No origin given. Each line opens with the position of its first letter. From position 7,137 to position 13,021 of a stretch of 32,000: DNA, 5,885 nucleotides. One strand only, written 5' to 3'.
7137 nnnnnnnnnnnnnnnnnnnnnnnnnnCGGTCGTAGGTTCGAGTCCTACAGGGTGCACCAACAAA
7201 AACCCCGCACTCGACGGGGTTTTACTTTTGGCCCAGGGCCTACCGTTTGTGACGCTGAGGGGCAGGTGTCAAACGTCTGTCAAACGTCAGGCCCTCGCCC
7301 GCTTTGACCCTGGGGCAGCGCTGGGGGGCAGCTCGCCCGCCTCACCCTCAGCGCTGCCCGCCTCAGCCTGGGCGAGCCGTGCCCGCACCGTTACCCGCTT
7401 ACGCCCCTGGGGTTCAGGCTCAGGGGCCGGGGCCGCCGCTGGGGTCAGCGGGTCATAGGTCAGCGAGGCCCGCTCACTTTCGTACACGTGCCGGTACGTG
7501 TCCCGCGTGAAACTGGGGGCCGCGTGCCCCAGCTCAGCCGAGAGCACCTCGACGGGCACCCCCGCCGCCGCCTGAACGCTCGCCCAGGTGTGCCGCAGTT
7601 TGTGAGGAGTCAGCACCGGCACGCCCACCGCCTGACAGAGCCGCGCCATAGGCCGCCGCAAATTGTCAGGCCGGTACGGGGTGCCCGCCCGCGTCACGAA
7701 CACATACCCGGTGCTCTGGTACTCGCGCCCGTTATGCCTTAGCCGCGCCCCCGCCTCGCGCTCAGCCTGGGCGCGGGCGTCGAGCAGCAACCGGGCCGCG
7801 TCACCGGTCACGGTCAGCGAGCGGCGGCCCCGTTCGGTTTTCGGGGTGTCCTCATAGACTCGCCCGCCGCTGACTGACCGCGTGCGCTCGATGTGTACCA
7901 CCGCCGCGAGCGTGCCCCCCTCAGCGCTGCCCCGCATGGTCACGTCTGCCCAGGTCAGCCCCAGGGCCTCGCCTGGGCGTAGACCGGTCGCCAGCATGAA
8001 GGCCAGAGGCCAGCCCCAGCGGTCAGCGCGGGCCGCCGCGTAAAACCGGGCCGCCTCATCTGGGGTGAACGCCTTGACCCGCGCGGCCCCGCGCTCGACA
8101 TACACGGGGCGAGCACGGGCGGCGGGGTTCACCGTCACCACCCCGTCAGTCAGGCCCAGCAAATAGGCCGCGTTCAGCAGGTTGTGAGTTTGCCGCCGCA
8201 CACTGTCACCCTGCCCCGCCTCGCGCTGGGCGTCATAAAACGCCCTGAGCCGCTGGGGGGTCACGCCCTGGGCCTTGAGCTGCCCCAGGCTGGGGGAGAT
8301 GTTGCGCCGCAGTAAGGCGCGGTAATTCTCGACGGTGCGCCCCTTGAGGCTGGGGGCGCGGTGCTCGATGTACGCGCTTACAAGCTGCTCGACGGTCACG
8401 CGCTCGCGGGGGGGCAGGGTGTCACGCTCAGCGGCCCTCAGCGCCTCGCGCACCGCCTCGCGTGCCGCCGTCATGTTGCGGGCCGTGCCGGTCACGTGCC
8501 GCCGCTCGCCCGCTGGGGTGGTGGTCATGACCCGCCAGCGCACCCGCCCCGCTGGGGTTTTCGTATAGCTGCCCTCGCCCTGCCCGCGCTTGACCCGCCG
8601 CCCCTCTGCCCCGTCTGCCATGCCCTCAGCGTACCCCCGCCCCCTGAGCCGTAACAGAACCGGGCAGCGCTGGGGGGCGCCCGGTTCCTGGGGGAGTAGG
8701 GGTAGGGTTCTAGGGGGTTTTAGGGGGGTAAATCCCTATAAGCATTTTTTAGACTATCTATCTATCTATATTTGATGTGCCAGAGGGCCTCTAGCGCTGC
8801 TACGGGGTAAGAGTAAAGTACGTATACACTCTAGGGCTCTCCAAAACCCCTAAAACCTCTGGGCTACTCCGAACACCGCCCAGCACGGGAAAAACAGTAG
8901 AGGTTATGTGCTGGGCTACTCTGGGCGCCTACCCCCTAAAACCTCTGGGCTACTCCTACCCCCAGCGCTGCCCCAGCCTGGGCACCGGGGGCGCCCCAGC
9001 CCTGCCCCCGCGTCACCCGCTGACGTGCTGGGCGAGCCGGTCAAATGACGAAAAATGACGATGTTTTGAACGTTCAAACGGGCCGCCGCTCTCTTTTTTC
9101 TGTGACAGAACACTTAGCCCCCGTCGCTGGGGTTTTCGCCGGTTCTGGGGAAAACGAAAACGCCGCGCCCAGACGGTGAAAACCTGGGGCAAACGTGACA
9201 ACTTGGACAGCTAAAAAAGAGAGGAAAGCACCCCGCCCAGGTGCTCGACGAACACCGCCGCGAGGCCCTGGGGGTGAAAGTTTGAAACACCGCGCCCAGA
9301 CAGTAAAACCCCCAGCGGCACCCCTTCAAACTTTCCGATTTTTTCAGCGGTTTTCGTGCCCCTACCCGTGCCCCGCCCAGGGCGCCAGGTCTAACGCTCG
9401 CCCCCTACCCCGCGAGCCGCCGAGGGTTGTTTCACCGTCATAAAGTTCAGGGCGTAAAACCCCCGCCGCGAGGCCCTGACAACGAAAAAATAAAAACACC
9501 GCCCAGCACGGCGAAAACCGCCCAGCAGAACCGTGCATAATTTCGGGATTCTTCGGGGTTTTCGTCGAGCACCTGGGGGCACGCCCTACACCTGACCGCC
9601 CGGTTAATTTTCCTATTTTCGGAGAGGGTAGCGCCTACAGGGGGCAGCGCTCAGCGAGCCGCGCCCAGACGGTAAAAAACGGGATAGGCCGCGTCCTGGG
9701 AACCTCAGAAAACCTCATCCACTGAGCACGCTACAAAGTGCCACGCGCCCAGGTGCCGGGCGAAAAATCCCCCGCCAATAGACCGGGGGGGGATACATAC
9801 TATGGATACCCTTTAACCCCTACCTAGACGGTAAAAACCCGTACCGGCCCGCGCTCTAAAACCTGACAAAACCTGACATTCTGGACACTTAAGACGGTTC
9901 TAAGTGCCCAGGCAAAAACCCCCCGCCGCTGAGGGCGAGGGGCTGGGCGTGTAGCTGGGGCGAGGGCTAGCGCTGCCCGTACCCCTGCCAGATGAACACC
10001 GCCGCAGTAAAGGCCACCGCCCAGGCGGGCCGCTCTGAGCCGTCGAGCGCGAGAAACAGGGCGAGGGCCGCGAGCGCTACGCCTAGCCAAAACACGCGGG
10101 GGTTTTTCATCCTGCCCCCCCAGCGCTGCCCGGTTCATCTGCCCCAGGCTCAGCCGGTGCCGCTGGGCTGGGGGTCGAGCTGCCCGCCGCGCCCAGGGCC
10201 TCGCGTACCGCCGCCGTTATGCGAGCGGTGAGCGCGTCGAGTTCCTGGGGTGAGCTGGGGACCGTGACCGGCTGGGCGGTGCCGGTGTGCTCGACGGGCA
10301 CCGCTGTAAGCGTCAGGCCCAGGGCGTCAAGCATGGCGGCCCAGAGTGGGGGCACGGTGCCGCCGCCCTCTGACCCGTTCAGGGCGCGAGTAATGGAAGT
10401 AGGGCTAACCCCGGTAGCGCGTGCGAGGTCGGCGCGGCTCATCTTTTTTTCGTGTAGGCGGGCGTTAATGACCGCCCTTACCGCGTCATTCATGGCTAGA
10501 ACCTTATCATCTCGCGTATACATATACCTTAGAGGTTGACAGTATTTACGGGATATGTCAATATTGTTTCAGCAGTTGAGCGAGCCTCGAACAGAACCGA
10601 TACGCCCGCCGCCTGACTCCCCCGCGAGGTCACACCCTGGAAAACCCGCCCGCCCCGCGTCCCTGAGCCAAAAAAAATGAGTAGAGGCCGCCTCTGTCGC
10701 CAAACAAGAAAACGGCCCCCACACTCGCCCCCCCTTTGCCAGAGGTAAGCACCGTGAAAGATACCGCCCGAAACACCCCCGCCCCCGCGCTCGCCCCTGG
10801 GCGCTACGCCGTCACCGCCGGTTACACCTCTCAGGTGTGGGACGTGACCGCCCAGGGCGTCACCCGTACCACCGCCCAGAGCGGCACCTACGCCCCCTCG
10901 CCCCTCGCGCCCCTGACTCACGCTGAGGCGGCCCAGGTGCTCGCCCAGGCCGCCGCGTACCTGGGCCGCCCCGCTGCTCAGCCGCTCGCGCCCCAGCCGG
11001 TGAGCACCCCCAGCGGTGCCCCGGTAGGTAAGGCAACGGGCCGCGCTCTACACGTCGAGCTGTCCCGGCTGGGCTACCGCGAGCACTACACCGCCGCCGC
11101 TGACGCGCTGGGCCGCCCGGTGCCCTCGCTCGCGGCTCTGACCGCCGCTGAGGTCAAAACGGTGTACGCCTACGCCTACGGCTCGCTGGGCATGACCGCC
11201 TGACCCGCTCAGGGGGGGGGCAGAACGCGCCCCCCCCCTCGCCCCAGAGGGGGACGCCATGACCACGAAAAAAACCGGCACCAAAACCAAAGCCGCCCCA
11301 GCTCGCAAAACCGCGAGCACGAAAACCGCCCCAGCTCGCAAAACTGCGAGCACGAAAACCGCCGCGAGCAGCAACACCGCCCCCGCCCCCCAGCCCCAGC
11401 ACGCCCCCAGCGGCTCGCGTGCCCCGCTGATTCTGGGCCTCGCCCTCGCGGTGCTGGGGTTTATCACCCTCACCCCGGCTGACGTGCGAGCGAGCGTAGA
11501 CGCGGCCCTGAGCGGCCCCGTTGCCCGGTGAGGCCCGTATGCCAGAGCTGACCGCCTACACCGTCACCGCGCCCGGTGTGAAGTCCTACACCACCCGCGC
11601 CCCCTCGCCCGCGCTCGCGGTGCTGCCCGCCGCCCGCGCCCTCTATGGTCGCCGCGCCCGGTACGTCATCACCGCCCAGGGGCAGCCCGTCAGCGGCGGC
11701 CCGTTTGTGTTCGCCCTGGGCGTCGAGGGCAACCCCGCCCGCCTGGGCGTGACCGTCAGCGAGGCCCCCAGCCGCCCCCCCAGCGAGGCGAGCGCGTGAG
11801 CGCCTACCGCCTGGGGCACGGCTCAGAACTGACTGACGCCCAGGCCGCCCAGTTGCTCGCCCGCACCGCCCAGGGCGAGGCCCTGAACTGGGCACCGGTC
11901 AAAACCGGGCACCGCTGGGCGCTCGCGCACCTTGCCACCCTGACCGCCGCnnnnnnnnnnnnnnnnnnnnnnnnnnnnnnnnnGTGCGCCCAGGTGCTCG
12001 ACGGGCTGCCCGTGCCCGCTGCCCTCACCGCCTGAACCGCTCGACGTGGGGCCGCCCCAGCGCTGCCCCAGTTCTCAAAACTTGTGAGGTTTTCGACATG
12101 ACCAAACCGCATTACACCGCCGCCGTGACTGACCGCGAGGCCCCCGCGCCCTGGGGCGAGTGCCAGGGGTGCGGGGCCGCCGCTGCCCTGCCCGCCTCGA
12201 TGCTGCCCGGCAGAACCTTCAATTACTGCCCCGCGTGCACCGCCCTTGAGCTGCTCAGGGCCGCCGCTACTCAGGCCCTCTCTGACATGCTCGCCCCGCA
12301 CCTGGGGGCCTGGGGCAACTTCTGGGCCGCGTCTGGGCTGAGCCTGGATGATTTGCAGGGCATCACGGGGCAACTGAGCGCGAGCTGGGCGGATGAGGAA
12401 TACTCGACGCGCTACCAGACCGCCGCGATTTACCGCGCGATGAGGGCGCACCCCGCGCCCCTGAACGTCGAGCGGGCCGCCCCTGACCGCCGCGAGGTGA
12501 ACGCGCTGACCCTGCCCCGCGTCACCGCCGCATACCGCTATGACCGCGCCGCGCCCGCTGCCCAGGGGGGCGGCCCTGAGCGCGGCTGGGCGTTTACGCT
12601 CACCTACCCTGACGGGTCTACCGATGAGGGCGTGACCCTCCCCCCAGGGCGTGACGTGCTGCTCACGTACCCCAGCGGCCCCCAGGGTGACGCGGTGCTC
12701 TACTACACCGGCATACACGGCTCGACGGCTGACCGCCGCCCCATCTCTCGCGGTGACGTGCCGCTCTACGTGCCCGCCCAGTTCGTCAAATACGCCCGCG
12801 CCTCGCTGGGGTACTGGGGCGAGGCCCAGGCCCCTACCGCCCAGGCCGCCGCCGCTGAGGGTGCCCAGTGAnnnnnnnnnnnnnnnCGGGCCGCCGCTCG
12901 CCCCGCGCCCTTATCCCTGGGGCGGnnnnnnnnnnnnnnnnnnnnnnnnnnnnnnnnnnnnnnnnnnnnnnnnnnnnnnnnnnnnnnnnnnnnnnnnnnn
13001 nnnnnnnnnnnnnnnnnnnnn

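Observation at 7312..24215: Island-specific 14-mer C(4-6)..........: at least 28 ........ cores in 17.5 kb, enriched at gene ends and read as Ser-Ala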

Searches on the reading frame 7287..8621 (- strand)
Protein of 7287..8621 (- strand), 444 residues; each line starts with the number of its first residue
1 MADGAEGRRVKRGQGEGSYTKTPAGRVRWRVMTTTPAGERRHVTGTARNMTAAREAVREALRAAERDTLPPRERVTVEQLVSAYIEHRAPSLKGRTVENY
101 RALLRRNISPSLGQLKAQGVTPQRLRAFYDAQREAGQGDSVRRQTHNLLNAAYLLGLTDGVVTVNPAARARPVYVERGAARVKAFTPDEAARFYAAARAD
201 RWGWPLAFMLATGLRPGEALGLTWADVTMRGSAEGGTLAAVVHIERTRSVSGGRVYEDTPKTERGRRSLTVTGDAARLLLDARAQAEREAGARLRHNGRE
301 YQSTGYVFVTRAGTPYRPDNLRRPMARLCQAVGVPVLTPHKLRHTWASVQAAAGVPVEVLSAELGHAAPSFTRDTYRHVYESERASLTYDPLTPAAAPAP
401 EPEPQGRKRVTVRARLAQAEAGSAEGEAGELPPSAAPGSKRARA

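Call 8: search_protein_families(library=pfam, proteins=[window:7287-8621:-], max_evalue=0.01)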
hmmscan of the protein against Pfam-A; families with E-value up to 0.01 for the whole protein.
window:7287-8621:- (444 aa): 3 families
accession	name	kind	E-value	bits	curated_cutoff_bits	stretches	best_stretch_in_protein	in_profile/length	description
PF00589.27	Phage_integrase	-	8.6e-18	65.1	27.1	2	296-381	85-170/172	Phage integrase family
PF14659.12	Phage_int_SAM_3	-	3.5e-06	27.6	22.6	1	76-130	1-55/58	Phage integrase, N-terminal SAM-like domain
PF22022.2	Phage_int_M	-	0.0013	19.4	27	1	78-170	2-93/96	Phage integrase central domain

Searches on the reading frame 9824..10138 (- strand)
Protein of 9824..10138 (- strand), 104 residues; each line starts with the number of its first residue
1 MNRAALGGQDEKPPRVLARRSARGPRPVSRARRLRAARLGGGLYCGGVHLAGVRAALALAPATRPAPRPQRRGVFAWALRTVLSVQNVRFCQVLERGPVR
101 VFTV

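Call 8: search_protein_families(library=pfam, proteins=[window:9824-10138:-], max_evalue=0.01)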
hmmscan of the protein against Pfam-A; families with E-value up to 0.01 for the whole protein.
window:9824-10138:- (104 aa): 0 families

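Call 16: search_protein_families(library=phrogs, proteins=[window:9824-10138:-], max_evalue=0.01)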
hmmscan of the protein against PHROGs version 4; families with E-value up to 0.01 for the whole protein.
window:9824-10138:- (104 aa): 0 families

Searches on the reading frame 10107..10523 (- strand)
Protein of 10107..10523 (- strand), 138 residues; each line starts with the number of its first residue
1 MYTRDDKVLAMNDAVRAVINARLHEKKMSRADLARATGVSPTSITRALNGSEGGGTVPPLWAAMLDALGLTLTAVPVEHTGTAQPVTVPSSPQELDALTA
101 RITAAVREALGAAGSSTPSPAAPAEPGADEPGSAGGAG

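Call 8: search_protein_families(library=pfam, proteins=[window:10107-10523:-], max_evalue=0.01)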
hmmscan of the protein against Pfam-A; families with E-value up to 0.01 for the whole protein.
window:10107-10523:- (138 aa): 8 families
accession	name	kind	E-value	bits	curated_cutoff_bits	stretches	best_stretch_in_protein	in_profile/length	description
PF13560.12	HTH_31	-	1e-05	26.2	27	1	26-71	13-57/64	Helix-turn-helix domain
PF01381.28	HTH_3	-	1.4e-05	25.5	23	1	21-50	4-32/55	Helix-turn-helix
PF13443.12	HTH_26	-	1.5e-05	25.6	22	1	20-50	3-33/63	Cro/C1-type HTH DNA-binding domain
PF02796.21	HTH_7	-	0.00037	21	23.8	1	22-50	16-44/45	Helix-turn-helix domain of resolvase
PF13693.12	HTH_35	-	0.005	17.2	25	0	17-50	5-38/75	Winged helix-turn-helix DNA-binding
PF25213.1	HVO_A0261_N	-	0.0077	16.5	35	0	14-50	11-47/86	HVO_A0261 N-terminal domain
PF13384.12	HTH_23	-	0.0085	16.3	24.6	0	22-55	12-45/50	Homeodomain-like domain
PF13545.12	HTH_Crp_2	-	0.0086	16.5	27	0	27-49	22-44/70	Crp-like helix-turn-helix domain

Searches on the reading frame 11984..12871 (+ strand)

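Call 8: search_protein_families(library=pfam, proteins=[window:11984-12871:+], max_evalue=0.01)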
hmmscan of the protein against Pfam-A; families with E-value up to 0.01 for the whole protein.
window:11984-12871:+ (295 aa): 0 families

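Call 15: search_protein_families(library=phrogs, proteins=[window:11984-12871:+], max_evalue=0.01)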
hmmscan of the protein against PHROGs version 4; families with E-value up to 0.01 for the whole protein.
window:11984-12871:+ (295 aa): 0 families

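Call 64: search_protein_families(library=ncbifam, proteins=[window:12098-12871:+], max_evalue=0.1)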
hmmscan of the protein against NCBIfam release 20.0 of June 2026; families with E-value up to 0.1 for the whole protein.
window:12098-12871:+ (257 aa): 1 family
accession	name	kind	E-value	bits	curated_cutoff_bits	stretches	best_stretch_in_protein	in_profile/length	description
NF053582.1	motif_MiiA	domain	0.0054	16.4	24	1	167-176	10-19/27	MiiA motif-containing surface protein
